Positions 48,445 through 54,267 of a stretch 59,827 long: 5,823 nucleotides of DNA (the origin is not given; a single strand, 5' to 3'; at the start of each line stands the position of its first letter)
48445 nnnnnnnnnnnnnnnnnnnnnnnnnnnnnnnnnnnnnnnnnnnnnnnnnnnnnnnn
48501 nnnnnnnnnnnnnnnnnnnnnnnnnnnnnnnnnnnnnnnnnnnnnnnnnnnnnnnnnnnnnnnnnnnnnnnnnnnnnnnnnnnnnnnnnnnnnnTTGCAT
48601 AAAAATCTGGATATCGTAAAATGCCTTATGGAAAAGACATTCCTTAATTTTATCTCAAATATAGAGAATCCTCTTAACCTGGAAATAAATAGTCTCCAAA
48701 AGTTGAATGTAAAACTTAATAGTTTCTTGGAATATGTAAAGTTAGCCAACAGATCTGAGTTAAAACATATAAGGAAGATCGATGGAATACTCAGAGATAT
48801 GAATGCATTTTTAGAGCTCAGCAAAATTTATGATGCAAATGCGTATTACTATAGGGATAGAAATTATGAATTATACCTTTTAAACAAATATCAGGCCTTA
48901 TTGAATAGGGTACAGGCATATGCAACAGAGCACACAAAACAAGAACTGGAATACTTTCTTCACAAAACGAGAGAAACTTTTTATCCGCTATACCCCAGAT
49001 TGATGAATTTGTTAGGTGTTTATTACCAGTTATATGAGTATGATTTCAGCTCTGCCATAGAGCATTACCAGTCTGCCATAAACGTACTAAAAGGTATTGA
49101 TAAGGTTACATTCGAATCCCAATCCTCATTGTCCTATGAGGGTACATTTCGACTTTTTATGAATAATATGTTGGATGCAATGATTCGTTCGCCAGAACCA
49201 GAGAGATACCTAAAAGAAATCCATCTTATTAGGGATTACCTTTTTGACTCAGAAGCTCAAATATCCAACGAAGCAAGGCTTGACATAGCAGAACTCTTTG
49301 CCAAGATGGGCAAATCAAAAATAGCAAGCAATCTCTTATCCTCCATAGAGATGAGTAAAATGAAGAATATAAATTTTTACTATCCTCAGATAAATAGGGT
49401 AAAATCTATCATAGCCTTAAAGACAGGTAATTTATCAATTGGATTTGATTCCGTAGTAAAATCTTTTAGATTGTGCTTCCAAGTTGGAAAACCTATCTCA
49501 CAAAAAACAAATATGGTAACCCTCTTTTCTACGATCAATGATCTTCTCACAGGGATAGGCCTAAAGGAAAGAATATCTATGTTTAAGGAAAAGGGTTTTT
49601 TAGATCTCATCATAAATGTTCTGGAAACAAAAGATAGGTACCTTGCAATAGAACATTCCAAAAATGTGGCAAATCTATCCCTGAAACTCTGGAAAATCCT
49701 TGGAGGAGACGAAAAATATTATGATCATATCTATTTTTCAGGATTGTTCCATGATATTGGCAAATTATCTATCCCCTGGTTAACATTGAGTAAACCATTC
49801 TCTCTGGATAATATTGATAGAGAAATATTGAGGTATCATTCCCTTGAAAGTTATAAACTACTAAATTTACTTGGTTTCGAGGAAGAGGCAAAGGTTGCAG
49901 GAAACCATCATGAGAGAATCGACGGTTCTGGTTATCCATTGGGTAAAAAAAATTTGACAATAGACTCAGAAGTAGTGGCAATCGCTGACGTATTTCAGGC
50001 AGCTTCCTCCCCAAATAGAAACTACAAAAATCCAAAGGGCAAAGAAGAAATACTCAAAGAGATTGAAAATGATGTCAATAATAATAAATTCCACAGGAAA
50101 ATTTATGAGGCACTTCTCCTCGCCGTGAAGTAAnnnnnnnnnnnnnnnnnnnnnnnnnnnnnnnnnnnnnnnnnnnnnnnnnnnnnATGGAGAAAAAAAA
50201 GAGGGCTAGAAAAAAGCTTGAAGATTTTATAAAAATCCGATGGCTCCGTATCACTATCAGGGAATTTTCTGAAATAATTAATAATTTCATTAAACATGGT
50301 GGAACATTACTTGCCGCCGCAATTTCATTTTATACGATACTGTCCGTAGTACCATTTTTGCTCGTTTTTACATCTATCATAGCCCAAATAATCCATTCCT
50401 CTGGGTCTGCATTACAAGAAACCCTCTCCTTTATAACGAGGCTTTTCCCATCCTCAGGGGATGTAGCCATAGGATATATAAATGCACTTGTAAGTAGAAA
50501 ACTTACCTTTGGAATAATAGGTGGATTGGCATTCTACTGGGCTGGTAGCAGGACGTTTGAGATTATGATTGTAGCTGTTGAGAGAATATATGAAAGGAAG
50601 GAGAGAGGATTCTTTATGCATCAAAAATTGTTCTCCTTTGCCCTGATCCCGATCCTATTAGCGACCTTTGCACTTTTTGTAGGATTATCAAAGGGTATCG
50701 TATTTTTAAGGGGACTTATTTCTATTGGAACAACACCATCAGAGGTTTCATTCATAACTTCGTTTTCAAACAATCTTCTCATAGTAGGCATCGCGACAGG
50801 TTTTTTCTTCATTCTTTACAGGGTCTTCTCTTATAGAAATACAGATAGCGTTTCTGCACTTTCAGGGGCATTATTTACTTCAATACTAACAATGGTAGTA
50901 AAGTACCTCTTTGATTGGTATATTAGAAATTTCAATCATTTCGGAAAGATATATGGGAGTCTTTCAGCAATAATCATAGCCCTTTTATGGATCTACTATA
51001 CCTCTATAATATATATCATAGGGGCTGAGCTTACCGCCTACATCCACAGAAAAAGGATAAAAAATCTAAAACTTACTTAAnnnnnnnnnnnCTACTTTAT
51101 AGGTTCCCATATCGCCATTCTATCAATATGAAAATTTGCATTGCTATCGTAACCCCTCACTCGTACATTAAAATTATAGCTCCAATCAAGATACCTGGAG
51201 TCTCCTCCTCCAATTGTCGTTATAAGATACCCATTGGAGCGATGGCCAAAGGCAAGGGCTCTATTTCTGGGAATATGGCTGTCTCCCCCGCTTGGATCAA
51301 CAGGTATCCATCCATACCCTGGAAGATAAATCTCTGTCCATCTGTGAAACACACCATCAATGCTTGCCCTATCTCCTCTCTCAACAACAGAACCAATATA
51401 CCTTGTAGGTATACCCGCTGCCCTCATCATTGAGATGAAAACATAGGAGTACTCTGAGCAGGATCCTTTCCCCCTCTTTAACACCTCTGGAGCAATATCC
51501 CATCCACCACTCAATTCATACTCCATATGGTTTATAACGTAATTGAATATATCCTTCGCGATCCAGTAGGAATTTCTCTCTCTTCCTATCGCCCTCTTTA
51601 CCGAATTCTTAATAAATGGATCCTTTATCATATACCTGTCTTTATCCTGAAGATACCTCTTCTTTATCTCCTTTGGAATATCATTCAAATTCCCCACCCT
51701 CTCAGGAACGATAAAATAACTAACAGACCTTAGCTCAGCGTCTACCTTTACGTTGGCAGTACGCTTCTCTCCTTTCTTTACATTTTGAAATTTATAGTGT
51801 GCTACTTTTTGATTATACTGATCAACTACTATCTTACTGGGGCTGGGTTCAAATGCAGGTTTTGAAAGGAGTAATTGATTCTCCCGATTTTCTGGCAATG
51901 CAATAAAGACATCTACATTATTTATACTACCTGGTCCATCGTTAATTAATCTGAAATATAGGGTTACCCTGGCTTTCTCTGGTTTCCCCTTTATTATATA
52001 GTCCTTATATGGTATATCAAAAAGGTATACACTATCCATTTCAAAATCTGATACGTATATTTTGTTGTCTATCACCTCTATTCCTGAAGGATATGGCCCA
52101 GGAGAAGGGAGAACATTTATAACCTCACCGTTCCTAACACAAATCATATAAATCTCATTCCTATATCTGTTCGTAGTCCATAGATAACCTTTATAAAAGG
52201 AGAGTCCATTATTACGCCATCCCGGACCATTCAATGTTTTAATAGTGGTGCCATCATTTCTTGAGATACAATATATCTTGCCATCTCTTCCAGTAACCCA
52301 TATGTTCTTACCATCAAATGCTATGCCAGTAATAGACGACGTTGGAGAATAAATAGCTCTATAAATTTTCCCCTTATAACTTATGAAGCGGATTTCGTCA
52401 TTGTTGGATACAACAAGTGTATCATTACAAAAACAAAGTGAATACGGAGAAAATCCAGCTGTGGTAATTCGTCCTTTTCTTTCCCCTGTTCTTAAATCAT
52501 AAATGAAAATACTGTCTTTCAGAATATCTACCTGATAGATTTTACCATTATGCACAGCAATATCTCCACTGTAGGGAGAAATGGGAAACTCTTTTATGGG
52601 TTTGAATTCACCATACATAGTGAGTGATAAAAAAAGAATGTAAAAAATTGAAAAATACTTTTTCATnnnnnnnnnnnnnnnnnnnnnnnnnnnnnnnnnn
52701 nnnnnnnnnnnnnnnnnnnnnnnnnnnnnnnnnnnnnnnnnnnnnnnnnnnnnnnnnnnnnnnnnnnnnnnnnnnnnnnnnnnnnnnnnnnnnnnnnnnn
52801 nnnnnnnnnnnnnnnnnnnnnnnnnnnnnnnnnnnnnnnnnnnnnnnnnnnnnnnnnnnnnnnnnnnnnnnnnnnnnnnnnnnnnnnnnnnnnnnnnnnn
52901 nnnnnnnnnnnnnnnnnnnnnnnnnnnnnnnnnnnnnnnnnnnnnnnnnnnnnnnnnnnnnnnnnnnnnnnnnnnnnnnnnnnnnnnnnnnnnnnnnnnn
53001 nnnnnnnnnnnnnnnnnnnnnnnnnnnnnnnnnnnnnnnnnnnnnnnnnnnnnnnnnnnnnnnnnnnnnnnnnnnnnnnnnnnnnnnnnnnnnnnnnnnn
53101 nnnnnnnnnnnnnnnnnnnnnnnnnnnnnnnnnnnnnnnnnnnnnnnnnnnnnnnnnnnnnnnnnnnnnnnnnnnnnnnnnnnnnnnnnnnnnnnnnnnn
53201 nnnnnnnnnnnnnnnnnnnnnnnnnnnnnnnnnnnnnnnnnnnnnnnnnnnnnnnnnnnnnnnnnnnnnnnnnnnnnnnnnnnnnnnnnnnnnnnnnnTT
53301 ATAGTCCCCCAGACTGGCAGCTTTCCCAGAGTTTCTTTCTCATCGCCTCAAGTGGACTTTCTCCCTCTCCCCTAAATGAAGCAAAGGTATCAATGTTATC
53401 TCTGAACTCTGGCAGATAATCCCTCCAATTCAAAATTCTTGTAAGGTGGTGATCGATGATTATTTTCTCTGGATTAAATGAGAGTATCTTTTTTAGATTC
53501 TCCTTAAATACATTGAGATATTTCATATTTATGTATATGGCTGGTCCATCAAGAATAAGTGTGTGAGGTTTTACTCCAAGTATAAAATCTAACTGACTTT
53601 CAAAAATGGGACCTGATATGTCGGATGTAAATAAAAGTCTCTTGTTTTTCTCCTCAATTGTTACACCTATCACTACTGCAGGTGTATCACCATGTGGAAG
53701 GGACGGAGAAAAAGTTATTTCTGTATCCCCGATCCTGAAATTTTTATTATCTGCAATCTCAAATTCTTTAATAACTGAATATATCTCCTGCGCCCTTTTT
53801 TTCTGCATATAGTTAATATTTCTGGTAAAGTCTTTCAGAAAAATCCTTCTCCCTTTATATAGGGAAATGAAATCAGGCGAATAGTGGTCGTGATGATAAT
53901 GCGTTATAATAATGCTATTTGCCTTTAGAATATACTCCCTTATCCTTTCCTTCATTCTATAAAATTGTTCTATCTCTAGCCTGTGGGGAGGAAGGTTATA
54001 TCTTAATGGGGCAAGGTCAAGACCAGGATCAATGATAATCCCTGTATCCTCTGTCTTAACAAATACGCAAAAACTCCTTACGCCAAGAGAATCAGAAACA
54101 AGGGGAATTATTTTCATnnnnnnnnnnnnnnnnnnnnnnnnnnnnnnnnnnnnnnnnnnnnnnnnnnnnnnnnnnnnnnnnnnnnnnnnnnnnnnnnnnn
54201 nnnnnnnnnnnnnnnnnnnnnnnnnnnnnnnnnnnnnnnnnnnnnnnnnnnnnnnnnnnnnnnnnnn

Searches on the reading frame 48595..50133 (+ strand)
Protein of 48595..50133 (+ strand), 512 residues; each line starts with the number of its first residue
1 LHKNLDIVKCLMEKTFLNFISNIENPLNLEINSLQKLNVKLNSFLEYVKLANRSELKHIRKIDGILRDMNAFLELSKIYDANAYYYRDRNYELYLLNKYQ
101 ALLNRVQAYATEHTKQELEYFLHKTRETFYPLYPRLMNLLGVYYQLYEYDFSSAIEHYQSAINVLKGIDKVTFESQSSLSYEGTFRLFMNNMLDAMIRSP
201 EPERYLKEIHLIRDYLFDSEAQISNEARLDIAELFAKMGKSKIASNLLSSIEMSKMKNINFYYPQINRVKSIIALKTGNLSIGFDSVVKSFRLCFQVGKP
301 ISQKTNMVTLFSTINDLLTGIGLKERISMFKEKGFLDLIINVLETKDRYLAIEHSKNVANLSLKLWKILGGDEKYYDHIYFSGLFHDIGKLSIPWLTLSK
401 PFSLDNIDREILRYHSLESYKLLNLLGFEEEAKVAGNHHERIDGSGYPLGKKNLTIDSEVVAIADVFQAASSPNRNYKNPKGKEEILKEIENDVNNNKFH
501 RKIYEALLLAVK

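Call 24: search_protein_families(library=pfam, proteins=[window:48595-50133:+], max_evalue=0.00001)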
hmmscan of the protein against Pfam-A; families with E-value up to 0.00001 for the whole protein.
window:48595-50133:+ (512 aa): 2 families
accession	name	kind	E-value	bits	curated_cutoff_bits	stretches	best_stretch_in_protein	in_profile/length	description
PF13487.12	HD_5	-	2.2e-18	67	27.2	1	339-499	3-166/170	HD domain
PF01966.28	HD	-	3.3e-12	47.2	22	1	352-469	2-115/116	HD domain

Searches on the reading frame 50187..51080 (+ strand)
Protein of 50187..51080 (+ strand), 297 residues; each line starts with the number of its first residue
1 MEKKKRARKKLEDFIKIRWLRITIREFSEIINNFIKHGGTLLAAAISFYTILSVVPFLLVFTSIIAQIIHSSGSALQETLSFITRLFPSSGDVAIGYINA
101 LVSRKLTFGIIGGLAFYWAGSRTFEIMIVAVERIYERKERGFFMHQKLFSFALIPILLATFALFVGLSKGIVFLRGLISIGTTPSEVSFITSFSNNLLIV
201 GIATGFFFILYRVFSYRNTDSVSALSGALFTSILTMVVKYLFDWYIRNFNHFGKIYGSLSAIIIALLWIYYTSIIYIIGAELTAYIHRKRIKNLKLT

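Call 24: search_protein_families(library=pfam, proteins=[window:50187-51080:+], max_evalue=0.00001)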
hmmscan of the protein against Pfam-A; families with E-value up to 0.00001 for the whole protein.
window:50187-51080:+ (297 aa): 1 family
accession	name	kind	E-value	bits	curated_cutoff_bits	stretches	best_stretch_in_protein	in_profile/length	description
PF03631.20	Virul_fac_BrkB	-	1.2e-47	163.2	33.7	1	36-289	2-258/259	Virulence factor BrkB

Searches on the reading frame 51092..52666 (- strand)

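Call 24: search_protein_families(library=pfam, proteins=[window:51092-52666:-], max_evalue=0.00001)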
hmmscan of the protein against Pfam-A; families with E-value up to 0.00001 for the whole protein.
window:51092-52666:- (524 aa): 1 family
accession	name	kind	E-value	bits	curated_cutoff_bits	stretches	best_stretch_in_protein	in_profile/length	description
PF01841.26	Transglut_core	-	5e-23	81.9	23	1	359-458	6-108/108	Transglutaminase-like superfamily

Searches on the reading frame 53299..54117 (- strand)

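Call 24: search_protein_families(library=pfam, proteins=[window:53299-54117:-], max_evalue=0.00001)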
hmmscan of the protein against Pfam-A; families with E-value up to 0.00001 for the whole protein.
window:53299-54117:- (272 aa): 2 families
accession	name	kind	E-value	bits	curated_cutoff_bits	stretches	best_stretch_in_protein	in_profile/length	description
PF00753.33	Lactamase_B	-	1.1e-08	35.6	22.7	0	14-79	5-57/196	Metallo-beta-lactamase superfamily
PF12706.13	Lactamase_B_2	-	1.6e-08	34.8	27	1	27-167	3-143/200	Beta-lactamase superfamily domain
